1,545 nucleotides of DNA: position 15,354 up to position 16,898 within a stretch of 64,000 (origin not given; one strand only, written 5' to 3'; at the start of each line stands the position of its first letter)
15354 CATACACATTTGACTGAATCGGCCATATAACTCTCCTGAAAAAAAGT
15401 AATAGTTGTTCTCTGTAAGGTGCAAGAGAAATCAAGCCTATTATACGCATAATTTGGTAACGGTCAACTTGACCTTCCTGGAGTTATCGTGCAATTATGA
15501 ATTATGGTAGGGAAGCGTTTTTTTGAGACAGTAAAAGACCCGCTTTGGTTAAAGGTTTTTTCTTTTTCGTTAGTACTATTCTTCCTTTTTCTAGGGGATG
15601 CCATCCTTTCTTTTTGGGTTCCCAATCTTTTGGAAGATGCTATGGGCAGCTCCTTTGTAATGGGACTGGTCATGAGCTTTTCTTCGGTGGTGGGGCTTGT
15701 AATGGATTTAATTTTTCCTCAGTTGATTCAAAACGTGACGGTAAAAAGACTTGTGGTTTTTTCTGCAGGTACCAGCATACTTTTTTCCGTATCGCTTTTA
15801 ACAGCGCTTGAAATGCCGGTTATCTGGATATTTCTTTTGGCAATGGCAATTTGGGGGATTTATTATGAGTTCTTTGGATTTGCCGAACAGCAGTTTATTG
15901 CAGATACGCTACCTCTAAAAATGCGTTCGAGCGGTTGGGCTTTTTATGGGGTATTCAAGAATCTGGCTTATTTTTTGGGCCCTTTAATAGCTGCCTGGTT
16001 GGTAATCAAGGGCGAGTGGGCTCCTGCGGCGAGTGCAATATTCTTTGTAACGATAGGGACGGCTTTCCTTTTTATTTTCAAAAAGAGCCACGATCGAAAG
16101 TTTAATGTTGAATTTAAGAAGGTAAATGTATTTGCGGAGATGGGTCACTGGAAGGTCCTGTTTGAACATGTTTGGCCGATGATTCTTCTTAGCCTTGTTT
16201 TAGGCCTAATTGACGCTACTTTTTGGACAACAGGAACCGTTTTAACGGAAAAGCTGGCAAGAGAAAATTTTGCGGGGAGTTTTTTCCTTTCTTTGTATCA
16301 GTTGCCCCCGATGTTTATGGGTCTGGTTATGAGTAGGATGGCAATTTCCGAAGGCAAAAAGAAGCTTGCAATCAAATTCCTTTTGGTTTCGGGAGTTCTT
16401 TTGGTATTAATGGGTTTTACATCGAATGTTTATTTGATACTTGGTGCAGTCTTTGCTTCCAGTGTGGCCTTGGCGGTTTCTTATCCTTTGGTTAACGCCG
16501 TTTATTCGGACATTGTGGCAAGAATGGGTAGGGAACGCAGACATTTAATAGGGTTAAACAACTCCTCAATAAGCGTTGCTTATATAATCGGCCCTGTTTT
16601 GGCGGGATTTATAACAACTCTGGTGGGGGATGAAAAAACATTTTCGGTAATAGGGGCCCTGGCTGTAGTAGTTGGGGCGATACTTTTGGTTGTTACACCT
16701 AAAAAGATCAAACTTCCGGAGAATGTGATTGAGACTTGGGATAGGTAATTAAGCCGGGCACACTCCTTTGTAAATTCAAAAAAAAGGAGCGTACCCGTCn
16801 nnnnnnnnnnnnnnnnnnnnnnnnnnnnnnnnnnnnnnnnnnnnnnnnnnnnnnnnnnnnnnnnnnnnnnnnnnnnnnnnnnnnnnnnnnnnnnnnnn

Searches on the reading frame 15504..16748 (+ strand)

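Call 73: search_protein_families(library=pfam, proteins=[window:15504-16748:+])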
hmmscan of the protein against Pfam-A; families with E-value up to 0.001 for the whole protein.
window:15504-16748:+ (414 aa): 1 family
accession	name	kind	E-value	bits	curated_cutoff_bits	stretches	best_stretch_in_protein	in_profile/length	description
PF07690.21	MFS_1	-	1.3e-31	110.2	33.4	2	239-406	11-183/347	Major Facilitator Superfamily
